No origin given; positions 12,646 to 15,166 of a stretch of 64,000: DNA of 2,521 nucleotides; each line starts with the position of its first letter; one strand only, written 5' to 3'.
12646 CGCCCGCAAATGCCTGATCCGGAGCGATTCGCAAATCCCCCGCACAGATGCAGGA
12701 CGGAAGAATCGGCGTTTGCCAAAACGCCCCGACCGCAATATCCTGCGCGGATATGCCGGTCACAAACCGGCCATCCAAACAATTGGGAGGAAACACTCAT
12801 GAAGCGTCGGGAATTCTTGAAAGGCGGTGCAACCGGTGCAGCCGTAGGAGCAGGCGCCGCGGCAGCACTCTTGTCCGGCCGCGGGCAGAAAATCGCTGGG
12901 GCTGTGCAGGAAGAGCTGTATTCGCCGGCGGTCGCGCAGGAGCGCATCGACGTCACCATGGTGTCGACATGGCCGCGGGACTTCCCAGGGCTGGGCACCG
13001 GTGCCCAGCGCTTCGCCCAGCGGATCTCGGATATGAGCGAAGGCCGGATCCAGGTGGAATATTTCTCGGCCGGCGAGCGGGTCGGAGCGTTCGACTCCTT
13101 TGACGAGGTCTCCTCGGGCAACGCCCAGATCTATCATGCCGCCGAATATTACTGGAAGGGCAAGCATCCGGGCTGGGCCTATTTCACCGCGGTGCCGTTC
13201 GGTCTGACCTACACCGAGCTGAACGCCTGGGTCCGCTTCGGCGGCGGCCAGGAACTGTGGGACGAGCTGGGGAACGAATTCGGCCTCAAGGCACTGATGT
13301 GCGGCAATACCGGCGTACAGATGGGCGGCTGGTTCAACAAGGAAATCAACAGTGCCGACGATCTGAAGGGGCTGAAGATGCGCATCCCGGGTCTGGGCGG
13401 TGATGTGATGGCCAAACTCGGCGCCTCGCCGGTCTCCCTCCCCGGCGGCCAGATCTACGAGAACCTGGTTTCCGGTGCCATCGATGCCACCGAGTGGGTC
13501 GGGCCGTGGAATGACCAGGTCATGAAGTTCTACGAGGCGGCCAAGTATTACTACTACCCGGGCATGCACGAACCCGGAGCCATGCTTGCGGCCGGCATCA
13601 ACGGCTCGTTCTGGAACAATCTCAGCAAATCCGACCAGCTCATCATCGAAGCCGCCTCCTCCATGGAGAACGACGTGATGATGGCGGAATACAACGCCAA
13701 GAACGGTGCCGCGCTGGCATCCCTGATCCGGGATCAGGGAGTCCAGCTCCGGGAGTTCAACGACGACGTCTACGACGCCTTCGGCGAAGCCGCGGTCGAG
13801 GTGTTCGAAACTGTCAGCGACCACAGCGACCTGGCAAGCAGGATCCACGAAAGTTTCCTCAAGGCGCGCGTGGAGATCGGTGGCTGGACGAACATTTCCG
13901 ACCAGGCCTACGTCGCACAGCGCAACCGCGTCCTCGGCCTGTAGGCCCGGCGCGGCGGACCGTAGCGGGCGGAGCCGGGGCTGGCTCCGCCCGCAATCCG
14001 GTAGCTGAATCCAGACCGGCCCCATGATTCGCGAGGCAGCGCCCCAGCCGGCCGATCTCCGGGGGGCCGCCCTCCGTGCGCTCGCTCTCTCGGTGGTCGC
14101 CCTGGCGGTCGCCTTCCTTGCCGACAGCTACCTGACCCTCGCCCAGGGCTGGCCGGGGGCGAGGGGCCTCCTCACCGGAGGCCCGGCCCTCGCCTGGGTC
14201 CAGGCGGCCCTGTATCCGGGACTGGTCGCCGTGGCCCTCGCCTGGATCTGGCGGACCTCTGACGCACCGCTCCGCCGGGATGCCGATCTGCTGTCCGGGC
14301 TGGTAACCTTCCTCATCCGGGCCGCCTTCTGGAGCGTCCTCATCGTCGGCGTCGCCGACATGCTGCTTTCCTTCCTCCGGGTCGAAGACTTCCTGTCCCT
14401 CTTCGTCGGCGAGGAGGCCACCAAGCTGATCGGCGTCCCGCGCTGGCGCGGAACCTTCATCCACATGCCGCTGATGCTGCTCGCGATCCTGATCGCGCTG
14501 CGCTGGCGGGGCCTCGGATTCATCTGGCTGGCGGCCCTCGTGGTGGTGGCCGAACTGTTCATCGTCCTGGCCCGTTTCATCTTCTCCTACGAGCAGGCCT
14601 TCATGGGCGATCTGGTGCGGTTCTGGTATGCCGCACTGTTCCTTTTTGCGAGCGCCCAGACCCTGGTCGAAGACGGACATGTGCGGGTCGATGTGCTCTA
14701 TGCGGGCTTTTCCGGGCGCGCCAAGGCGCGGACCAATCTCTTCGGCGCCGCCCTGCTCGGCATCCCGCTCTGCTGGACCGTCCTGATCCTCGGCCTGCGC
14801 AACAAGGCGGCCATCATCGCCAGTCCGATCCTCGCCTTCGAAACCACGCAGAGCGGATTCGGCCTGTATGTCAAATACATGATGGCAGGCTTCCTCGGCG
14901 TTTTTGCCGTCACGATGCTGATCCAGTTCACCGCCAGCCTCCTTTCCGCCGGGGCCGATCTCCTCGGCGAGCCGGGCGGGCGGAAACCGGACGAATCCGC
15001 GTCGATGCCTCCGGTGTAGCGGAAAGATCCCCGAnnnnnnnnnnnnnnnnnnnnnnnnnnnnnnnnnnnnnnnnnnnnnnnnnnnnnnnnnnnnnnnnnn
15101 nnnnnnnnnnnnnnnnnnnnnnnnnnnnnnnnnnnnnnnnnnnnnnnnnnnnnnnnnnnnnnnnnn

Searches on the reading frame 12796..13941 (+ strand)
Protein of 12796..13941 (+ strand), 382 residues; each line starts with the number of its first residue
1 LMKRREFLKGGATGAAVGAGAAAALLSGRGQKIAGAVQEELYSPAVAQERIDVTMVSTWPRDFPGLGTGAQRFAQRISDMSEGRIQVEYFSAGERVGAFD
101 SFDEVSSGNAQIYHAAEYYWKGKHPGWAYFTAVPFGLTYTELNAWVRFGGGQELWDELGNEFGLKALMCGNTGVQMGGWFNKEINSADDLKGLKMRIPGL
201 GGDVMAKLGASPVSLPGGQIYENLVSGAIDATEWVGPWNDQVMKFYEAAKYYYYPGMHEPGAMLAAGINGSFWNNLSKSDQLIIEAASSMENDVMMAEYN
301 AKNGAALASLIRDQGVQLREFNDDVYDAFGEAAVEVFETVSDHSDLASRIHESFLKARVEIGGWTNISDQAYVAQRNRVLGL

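Call 5: search_protein_families(library=pfam, proteins=[window:12796-13941:+], max_evalue=0.1)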
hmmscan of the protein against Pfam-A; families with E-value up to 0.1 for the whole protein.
window:12796-13941:+ (382 aa): 1 family
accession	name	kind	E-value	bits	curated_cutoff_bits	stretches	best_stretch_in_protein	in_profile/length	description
PF03480.18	DctP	-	4e-54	184.3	23.4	1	67-338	12-280/286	Bacterial extracellular solute-binding protein, family 7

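Call 6: search_protein_families(library=ncbifam, proteins=[window:12796-13941:+], max_evalue=0.1)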
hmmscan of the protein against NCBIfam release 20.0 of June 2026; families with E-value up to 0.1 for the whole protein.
window:12796-13941:+ (382 aa): 3 families
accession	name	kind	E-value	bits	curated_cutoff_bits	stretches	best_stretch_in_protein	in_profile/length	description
TIGR00787.1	dctP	subfamily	3.7e-18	65.9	175.05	1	68-299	13-242/257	DctP family TRAP transporter solute-binding subunit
NF037995.1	TRAP_S1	subfamily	2.2e-17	63.3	50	1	68-324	14-266/271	TRAP transporter substrate-binding protein DctP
TIGR02811.1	formate_TAT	hypoth_equivalog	0.061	13.7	48.45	0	3-24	10-31/66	formate dehydrogenase region TAT target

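Call 20: search_solved_structures(query=window:12796-13941:+, max_evalue=0.00001)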
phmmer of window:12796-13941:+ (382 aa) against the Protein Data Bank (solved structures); distinct sequences matched with E-value up to 0.00001: 61 (the best 60 are shown).
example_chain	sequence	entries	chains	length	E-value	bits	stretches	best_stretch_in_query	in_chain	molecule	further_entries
4pet_A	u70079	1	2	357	5.6e-77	262.9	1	53-373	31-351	Extracellular solute-binding protein, family 7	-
7ug8_A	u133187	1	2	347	5.9e-73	249.6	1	53-369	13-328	Ketoacid-binding protein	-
5cm6_A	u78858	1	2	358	1.8e-71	244.7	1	40-374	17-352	TRAP dicarboxylate transporter-DctP subunit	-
2hzk_A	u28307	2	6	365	1.4e-70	241.8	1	33-372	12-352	TRAP-T family sorbitol/mannitol transporter, periplasmic binding protein, SmoM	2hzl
4yzz_A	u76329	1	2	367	4.1e-64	220.5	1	34-371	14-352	TRAP TRANSPORTER SOLUTE BINDING PROTEIN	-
4yic_A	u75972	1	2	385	4.9e-64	220.3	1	34-371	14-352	TRAP TRANSPORTER SOLUTE BINDING PROTEIN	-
2zzv_A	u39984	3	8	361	1.1e-28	103.9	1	40-318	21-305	ABC transporter, solute-binding protein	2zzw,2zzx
4pe3_A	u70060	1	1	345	2.1e-22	83.2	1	57-355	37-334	TRAP dicarboxylate transporter-DctP subunit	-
7e9y_A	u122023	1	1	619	3.4e-21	79.3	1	41-233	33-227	Lactate-binding periplasmic protein TTHA0766,Lactate-binding periplasmic protein TTHA0766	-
8zmz_A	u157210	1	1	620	1.1e-19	74.3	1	41-232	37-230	Lactate-binding periplasmic protein TTHA0766,Red fluorescent protein drFP583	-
4x8r_A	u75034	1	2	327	3.4e-16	62.8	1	51-353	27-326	TRAP dicarboxylate transporter, DctP subunit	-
4xfe_A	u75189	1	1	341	5.6e-13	52.2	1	36-330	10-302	TRAP dicarboxylate transporter subunit DctP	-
7a5q_A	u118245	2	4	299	1.1e-12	51.3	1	70-319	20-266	DctP family TRAP transporter solute-binding subunit | Sialic acid-binding periplasmic protein SiaP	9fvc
9fvb_A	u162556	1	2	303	1.1e-12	51.3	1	70-319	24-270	Sialic acid-binding periplasmic protein SiaP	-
4mag_A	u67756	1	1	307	1.1e-12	51.2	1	70-319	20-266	Sialic Acid Binding Protein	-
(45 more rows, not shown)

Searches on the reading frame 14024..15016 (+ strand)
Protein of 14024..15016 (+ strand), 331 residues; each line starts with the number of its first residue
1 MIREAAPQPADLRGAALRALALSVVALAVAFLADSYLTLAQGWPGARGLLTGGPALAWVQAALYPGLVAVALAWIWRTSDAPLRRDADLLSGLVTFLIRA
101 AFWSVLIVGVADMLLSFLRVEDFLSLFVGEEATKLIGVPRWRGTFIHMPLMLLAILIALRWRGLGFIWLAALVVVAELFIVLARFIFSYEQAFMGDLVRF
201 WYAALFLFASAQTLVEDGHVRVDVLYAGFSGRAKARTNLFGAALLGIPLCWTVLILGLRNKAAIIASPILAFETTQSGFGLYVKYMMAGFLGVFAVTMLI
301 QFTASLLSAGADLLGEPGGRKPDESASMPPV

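Call 5: search_protein_families(library=pfam, proteins=[window:14024-15016:+], max_evalue=0.1)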
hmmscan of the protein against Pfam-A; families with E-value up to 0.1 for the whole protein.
window:14024-15016:+ (331 aa): 1 family
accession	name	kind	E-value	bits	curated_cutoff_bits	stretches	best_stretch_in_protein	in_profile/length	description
PF04290.18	DctQ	-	4.8e-07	30.2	28.3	1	179-306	7-126/132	Tripartite ATP-independent periplasmic transporters, DctQ component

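Call 6: search_protein_families(library=ncbifam, proteins=[window:14024-15016:+], max_evalue=0.1)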
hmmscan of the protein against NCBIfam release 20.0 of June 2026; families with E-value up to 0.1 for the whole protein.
window:14024-15016:+ (331 aa): 0 families
